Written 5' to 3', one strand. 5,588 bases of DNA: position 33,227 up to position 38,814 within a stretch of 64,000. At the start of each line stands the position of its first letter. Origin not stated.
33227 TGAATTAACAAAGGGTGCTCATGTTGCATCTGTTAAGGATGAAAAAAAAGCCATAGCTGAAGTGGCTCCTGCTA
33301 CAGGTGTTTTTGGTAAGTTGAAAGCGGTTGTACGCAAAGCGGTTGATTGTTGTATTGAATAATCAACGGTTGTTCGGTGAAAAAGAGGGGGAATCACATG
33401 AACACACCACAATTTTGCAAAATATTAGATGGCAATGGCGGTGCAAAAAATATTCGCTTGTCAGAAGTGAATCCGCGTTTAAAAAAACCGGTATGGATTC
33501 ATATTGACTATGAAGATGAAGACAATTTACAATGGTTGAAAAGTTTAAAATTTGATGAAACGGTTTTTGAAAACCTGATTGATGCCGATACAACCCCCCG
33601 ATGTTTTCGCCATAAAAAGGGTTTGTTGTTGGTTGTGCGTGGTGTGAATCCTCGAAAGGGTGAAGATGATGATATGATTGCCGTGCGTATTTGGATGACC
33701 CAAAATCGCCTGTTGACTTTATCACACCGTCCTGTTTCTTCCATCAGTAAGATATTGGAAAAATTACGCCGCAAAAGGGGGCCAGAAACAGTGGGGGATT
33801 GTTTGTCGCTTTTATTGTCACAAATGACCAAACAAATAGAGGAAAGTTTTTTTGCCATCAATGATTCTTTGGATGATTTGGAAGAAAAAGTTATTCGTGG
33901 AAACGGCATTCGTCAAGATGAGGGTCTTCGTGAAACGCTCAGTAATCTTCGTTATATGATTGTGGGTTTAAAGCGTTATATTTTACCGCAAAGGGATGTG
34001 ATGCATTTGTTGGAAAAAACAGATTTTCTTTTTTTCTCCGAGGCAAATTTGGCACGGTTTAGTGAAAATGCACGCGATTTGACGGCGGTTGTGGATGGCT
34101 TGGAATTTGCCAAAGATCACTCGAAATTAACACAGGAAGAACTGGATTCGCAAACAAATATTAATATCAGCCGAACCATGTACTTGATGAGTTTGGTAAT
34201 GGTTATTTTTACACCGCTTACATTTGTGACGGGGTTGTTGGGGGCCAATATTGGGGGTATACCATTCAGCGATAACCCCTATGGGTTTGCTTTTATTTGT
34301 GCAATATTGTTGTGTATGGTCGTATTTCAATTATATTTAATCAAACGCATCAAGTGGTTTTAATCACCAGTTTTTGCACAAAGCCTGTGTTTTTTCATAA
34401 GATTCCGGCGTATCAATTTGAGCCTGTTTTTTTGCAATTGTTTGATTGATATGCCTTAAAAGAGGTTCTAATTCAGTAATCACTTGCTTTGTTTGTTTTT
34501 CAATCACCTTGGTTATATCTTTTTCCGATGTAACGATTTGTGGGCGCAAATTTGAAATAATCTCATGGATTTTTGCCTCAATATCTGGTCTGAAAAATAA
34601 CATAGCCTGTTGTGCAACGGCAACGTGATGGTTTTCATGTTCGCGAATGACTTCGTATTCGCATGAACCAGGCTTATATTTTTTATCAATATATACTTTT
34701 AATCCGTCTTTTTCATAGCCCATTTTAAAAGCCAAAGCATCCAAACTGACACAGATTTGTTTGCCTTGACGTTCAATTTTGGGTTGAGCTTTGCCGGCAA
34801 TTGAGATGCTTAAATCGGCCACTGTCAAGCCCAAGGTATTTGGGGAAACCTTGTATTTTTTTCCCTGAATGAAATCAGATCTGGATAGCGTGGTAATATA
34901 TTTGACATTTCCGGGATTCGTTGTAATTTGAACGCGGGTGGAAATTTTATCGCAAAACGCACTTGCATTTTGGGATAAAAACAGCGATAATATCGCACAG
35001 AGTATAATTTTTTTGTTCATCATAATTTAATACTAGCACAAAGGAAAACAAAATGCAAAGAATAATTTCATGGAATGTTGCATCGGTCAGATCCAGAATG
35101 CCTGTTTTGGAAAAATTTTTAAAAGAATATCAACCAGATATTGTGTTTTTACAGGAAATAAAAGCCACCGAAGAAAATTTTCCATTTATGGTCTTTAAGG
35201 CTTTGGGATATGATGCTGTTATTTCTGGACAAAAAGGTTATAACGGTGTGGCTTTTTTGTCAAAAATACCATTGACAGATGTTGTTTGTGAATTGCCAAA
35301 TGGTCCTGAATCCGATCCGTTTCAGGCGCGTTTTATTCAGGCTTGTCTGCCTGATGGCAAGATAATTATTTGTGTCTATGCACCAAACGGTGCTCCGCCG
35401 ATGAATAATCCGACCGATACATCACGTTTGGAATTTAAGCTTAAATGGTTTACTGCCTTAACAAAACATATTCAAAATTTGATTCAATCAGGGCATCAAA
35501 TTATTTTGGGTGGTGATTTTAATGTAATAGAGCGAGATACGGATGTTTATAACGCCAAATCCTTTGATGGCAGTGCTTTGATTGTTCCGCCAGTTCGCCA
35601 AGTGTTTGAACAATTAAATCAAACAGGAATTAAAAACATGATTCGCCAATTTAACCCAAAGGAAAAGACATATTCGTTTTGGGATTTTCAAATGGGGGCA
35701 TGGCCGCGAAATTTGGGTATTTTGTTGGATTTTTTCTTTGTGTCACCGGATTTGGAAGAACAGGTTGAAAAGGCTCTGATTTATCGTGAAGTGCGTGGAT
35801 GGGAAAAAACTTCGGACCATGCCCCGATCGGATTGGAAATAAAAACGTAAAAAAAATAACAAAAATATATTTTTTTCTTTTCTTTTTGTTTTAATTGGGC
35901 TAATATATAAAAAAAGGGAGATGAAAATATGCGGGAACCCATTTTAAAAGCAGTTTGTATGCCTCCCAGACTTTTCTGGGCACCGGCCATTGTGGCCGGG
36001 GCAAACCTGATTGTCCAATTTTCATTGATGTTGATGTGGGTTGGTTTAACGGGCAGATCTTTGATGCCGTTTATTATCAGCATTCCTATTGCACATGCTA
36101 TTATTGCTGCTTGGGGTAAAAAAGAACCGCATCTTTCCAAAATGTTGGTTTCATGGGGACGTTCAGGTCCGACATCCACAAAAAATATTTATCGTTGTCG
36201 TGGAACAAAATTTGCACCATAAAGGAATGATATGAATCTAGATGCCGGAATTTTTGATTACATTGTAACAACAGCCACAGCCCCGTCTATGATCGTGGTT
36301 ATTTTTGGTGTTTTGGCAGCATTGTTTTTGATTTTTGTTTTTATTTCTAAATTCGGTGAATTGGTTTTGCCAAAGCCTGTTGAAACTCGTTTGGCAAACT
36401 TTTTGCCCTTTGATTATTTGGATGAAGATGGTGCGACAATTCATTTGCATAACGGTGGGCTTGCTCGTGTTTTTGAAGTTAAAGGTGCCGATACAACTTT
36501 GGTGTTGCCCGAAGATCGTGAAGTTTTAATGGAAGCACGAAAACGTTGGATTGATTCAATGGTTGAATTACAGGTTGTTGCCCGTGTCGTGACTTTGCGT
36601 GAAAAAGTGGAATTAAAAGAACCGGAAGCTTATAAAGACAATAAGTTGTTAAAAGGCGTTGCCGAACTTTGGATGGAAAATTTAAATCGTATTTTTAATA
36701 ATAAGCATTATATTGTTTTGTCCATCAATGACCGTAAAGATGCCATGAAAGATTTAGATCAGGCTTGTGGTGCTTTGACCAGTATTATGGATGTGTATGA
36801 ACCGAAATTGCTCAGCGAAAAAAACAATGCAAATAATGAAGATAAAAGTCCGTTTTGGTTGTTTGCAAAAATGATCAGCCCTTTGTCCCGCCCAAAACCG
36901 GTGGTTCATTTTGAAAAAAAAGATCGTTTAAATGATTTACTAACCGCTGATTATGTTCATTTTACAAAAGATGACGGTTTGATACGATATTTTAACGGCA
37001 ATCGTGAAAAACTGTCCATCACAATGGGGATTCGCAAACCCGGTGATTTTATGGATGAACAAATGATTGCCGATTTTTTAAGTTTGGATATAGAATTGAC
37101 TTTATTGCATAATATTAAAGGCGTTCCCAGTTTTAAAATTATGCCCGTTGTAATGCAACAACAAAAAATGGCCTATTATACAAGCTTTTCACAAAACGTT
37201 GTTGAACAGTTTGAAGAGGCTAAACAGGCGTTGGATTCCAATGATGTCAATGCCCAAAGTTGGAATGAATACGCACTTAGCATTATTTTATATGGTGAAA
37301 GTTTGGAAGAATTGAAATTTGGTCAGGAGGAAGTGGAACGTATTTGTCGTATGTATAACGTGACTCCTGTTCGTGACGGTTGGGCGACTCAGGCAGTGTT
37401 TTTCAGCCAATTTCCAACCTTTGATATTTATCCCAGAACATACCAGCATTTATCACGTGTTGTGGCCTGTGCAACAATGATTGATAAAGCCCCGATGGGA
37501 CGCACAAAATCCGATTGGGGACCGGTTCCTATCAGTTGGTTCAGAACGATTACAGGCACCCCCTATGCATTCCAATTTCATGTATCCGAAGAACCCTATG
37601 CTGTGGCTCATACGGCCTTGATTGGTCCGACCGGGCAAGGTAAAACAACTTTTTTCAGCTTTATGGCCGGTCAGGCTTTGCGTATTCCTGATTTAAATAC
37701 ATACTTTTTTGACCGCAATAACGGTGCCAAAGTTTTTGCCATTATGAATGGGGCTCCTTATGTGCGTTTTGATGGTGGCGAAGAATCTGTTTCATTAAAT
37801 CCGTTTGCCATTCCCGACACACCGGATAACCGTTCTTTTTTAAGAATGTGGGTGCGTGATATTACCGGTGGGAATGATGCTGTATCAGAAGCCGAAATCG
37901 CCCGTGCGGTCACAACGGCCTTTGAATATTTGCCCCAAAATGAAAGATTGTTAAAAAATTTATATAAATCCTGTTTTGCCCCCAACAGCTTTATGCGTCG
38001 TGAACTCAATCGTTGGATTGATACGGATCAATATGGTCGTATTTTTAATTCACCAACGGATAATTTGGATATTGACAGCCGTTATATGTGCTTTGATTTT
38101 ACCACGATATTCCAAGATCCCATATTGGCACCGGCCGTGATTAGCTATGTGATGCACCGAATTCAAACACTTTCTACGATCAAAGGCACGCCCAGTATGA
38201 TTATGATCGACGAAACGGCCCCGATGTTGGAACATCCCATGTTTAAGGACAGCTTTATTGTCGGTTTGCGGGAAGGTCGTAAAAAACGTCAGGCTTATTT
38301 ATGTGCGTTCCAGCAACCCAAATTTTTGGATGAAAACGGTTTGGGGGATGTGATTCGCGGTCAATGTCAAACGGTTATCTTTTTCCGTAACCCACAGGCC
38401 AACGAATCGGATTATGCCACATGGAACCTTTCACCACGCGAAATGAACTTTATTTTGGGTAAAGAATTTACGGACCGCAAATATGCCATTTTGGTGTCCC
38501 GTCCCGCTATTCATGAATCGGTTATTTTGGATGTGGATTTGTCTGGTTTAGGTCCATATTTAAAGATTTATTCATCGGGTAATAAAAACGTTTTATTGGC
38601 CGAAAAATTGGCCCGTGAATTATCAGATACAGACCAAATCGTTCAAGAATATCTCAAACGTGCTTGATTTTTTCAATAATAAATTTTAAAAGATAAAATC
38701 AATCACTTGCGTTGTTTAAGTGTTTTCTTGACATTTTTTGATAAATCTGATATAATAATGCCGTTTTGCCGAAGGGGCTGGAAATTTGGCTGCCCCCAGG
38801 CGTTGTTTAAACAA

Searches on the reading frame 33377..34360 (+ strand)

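Call 11: search_protein_families(library=pfam, proteins=[window:33377-34360:+], max_evalue=0.01)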
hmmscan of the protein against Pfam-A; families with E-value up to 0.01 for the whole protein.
window:33377-34360:+ (328 aa): 1 family
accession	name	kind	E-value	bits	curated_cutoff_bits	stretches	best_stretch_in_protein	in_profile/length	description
PF01544.23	CorA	-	1.8e-60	205.1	27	1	37-324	3-292/292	CorA-like Mg2+ transporter protein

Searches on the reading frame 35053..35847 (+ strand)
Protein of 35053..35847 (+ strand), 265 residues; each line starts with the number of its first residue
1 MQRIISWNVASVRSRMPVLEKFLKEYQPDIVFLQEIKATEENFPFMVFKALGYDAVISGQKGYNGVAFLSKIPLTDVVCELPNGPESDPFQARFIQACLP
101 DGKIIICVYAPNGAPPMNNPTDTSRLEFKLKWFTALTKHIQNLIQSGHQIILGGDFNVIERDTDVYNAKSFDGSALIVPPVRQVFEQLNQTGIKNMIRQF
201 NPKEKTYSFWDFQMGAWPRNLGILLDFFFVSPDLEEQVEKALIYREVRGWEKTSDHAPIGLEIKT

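Call 11: search_protein_families(library=pfam, proteins=[window:35053-35847:+], max_evalue=0.01)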
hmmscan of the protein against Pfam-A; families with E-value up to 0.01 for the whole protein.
window:35053-35847:+ (265 aa): 2 families
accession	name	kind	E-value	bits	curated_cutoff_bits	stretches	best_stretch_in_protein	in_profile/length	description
PF03372.29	Exo_endo_phos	-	1.8e-27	96.9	24.5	1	5-256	1-225/225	Endonuclease/Exonuclease/phosphatase family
PF14529.12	Exo_endo_phos_2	-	0.00012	22.3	27.4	1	105-259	3-116/117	Endonuclease-reverse transcriptase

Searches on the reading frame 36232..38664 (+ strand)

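Call 11: search_protein_families(library=pfam, proteins=[window:36232-38664:+], max_evalue=0.01)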
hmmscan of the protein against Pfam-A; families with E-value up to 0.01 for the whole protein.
window:36232-38664:+ (811 aa): 3 families
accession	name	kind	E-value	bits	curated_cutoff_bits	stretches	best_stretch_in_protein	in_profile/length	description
PF03135.19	CagE_TrbE_VirB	-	1.4e-13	51.7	21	1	221-397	28-198/204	CagE, TrbE, VirB family, component of type IV transporter system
PF19044.6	P-loop_TraG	-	0.00032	19.9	25.8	1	559-662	153-259/413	TraG P-loop domain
PF01580.24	FtsK_SpoIIIE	-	0.0022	17.9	24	1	424-476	10-57/221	FtsK/SpoIIIE family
